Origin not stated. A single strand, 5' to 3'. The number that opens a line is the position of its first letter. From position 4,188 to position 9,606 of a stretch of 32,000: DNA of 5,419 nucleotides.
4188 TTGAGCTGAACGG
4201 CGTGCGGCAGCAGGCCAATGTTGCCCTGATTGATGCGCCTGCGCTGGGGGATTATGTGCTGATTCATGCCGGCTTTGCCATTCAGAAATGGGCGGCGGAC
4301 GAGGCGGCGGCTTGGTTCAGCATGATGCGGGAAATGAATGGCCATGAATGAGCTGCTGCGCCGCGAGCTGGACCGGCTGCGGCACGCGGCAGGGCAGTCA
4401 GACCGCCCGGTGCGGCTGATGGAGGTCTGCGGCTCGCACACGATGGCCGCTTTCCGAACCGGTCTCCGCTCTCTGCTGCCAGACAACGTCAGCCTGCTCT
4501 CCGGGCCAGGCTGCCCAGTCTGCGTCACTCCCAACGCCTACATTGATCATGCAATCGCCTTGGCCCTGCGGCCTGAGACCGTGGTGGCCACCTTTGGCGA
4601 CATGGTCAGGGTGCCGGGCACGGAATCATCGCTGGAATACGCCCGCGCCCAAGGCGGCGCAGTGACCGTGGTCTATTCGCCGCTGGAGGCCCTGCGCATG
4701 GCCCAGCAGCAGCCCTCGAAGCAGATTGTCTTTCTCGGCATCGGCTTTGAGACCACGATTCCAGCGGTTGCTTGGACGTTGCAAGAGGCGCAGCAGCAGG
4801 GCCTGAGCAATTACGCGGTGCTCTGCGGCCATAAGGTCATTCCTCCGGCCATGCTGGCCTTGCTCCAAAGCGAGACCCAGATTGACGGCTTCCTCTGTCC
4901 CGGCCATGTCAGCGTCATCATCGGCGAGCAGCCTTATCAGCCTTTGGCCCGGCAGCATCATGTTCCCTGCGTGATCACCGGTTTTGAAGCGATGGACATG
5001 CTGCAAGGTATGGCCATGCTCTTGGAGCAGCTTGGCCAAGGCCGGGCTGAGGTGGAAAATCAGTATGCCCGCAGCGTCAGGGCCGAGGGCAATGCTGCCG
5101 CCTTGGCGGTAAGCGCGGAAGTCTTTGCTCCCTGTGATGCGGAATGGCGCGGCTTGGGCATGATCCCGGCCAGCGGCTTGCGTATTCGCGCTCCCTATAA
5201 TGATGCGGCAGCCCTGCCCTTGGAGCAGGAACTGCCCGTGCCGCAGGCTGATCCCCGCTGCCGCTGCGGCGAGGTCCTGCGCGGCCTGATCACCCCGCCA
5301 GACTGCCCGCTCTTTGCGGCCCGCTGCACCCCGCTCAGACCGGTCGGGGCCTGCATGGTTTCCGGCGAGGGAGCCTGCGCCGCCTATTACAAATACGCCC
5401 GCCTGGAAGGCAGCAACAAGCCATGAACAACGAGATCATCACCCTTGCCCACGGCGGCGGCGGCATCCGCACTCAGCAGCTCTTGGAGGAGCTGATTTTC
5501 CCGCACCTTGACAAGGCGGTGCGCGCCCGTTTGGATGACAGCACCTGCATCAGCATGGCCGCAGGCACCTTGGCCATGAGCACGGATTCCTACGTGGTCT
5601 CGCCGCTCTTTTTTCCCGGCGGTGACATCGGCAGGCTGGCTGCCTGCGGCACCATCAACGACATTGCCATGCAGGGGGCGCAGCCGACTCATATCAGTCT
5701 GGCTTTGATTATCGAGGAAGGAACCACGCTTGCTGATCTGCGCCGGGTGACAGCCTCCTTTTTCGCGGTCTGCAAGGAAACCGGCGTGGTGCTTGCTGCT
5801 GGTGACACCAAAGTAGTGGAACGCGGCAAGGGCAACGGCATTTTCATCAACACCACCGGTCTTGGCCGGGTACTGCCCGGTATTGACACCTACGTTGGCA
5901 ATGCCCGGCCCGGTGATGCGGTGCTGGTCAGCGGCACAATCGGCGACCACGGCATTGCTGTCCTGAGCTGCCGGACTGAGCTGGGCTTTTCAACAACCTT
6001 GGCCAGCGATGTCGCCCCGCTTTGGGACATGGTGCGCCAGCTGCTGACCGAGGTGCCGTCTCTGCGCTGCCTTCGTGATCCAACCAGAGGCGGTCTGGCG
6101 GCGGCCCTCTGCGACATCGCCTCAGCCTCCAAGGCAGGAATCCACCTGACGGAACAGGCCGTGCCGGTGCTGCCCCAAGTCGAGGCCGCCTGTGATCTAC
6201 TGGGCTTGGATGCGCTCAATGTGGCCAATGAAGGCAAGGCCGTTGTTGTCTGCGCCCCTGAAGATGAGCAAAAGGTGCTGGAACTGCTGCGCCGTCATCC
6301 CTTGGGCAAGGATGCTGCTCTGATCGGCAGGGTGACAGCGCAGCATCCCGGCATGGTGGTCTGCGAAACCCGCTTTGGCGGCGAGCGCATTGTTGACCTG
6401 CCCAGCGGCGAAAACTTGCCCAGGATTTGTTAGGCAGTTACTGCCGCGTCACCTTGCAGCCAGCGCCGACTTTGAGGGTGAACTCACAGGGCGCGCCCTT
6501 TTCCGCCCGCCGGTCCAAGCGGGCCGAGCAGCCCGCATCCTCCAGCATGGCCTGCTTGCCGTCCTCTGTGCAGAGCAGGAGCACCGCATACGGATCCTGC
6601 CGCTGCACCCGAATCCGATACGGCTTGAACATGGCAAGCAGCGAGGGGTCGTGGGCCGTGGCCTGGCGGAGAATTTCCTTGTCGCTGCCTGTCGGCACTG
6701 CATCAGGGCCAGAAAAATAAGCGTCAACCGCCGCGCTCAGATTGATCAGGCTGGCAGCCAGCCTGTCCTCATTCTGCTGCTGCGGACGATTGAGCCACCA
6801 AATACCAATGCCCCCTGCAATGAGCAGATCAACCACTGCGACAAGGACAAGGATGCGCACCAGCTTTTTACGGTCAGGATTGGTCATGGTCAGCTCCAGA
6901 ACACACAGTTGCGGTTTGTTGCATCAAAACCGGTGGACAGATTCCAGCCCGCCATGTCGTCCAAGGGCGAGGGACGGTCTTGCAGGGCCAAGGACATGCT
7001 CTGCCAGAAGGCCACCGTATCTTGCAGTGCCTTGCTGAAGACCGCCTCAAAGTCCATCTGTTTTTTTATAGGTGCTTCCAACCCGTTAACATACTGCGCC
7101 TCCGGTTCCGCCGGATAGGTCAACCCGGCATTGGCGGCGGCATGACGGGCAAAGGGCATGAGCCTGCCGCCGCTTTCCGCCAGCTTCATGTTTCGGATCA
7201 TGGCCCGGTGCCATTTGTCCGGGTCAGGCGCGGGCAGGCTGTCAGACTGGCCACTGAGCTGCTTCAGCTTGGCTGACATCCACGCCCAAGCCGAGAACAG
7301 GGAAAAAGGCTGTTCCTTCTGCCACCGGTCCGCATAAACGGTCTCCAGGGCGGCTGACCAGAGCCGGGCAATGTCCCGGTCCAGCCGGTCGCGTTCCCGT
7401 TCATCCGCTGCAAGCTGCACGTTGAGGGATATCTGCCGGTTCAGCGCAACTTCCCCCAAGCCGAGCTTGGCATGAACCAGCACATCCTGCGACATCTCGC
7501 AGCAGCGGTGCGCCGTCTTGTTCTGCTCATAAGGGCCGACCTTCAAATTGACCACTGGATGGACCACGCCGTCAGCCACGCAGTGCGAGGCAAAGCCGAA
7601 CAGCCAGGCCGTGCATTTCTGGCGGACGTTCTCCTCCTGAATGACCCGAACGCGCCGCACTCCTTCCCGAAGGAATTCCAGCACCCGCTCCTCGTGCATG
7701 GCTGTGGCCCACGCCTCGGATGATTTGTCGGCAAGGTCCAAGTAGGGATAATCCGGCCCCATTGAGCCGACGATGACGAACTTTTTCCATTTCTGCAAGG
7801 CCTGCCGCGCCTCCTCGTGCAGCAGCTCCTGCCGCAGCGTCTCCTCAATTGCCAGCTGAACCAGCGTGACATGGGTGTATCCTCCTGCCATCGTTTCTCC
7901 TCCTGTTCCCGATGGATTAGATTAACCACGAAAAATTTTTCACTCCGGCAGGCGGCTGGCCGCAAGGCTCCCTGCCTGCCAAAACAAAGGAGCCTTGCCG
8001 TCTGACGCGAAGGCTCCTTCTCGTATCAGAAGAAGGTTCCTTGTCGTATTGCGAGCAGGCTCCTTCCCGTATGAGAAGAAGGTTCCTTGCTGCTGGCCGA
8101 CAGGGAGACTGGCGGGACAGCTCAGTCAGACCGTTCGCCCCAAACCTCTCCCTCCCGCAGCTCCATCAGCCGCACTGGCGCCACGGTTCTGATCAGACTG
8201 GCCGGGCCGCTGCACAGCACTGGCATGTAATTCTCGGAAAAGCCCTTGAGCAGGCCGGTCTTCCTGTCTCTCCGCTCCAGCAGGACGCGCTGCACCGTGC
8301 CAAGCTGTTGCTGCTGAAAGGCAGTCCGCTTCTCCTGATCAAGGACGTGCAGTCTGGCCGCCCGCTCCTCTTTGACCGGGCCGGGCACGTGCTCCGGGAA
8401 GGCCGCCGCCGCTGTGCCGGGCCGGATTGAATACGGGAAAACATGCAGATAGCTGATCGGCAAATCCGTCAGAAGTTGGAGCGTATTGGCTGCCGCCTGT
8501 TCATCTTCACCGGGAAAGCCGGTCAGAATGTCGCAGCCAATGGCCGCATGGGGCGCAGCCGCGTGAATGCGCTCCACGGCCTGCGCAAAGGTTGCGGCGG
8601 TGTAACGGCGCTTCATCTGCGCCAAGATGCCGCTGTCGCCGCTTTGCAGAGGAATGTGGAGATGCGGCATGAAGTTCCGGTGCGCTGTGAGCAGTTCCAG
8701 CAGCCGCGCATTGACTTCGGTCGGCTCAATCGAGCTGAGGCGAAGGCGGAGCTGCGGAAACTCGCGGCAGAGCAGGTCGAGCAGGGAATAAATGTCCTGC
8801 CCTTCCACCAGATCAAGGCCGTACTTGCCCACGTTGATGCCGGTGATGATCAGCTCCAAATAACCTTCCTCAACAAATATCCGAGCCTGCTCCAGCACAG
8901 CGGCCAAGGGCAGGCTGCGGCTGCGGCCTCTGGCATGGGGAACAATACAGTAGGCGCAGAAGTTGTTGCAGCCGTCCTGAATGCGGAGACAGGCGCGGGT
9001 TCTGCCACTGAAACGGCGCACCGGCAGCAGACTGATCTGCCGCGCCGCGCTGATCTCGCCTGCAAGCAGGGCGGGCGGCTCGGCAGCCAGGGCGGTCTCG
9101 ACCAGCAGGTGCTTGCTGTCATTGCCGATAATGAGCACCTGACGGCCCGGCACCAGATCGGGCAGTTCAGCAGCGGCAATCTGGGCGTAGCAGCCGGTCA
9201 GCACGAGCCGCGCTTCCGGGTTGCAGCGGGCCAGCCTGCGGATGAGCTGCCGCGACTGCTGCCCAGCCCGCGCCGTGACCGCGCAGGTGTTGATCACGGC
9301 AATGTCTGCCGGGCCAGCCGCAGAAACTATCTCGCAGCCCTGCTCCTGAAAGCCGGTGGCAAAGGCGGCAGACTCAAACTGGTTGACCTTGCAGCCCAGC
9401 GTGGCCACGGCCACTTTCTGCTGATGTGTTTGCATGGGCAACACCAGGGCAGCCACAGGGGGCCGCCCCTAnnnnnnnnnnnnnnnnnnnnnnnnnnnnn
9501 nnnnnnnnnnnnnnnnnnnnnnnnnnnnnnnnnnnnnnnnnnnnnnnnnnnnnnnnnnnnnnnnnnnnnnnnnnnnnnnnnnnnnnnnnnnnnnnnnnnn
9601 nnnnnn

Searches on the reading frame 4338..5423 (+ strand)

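Call 97: search_protein_families(library=pfam, proteins=[window:4338-5423:+], max_evalue=0.00001)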
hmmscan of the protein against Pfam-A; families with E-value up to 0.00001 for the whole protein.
window:4338-5423:+ (362 aa): 1 family
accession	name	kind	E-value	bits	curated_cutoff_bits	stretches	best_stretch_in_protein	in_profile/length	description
PF01924.21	HypD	-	6e-143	476.6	25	1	11-353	7-350/351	Hydrogenase formation hypA family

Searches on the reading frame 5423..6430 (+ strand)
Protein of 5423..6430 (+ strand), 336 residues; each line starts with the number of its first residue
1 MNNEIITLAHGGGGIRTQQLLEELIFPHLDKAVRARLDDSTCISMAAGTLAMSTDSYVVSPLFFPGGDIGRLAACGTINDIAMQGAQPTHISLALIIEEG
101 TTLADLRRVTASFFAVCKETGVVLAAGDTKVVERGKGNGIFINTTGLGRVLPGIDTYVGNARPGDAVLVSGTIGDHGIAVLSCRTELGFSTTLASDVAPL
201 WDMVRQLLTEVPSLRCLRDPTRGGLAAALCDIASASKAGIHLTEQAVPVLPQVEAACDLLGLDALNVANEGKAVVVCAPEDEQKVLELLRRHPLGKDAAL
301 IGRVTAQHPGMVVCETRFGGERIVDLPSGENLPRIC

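Call 97: search_protein_families(library=pfam, proteins=[window:5423-6430:+], max_evalue=0.00001)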
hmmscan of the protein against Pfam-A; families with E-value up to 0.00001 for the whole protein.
window:5423-6430:+ (336 aa): 2 families
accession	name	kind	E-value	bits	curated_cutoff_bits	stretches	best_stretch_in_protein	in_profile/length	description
PF02769.27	AIRS_C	-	1.4e-27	97.2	23.1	1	162-308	1-149/156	AIR synthase related protein, C-terminal domain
PF00586.29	AIRS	-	1.8e-19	70.6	24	1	38-150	2-112/112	AIR synthase related protein, N-terminal domain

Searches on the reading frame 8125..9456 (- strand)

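Call 97: search_protein_families(library=pfam, proteins=[window:8125-9456:-], max_evalue=0.00001)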
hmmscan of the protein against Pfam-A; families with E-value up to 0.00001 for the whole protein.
window:8125-9456:- (444 aa): 2 families
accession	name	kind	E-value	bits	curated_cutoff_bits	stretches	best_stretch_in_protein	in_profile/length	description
PF00919.26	UPF0004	-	4.7e-23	81.5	27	1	14-103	1-91/98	Uncharacterized protein family UPF0004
PF04055.27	Radical_SAM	-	1.5e-19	71.2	29.5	1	159-329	3-166/166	Radical SAM superfamily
